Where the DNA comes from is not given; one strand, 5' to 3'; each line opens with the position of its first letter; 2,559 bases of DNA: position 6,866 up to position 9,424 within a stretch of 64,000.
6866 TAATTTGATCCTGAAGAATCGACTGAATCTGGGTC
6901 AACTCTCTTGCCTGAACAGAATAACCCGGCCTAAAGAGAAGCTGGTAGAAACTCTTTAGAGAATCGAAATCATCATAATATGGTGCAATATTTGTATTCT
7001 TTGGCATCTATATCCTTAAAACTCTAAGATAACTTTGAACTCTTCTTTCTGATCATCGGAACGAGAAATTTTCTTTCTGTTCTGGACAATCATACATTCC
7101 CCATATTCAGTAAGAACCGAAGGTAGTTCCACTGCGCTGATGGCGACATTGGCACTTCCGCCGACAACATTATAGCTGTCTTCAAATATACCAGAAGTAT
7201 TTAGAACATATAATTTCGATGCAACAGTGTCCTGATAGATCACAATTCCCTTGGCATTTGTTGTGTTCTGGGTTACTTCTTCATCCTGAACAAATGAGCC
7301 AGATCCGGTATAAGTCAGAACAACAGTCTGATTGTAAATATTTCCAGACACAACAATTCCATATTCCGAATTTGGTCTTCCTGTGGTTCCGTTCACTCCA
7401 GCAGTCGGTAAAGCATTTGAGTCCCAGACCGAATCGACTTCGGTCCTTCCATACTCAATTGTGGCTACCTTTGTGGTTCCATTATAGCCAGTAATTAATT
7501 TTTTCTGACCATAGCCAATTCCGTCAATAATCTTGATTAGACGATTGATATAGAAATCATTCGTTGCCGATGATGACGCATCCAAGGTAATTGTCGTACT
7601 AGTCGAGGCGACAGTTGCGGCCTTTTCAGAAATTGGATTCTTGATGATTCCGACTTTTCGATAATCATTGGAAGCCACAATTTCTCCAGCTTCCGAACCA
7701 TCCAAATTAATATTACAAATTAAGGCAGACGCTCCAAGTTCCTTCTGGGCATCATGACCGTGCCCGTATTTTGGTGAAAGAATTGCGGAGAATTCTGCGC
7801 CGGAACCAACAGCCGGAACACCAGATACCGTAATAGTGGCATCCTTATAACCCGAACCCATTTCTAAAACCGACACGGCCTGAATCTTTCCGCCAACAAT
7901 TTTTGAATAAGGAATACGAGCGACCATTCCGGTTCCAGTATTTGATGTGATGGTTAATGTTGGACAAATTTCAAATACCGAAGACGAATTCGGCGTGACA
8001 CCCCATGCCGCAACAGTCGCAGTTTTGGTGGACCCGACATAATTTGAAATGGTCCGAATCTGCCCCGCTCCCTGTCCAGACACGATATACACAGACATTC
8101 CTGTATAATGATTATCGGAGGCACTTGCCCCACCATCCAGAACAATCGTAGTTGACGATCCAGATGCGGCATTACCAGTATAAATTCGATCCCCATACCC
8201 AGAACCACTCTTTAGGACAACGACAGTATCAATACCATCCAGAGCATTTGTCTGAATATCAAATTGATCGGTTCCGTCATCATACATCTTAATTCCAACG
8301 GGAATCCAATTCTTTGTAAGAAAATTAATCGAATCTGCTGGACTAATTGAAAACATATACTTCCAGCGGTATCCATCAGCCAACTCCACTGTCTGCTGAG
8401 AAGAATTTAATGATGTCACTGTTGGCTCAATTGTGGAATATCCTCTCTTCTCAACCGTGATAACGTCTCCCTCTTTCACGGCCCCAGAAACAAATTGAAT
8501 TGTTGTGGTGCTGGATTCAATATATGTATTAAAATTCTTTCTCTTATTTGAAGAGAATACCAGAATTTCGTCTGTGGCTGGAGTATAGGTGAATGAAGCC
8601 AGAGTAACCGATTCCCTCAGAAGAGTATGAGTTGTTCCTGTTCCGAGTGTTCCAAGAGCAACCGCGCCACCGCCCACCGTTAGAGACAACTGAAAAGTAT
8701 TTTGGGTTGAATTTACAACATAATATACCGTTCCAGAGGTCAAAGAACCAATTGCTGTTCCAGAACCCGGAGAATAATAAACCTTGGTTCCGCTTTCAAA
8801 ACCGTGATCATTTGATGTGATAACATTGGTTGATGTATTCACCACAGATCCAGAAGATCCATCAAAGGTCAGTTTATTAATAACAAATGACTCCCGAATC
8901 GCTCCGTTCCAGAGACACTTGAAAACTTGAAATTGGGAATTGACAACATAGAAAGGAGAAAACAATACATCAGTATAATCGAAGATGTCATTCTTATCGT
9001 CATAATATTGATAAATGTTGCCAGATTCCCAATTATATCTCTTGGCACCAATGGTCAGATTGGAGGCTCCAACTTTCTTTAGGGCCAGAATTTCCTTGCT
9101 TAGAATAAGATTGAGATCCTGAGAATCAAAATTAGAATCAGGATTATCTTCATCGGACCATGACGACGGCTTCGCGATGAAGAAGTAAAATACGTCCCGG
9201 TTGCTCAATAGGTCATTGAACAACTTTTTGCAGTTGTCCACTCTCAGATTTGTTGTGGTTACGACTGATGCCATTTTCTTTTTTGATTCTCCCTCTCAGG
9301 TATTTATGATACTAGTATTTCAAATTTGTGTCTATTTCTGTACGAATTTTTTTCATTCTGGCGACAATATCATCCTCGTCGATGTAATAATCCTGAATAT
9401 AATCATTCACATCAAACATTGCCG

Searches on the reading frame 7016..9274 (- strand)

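Call 79: search_protein_families(library=pfam, proteins=[window:7016-9274:-], max_evalue=0.001)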
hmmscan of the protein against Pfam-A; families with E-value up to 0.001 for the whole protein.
window:7016-9274:- (752 aa): 2 families
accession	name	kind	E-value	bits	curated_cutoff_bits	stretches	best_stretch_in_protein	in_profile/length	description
PF09215.16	Phage-Gp8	-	1.2e-06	28.2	25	1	291-326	178-213/337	Bacteriophage T4, Gp8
PF25691.1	BW3TFN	-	1.4e-06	28.8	27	0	717-752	139-174/174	Baseplate wedge 3 tail fiber network component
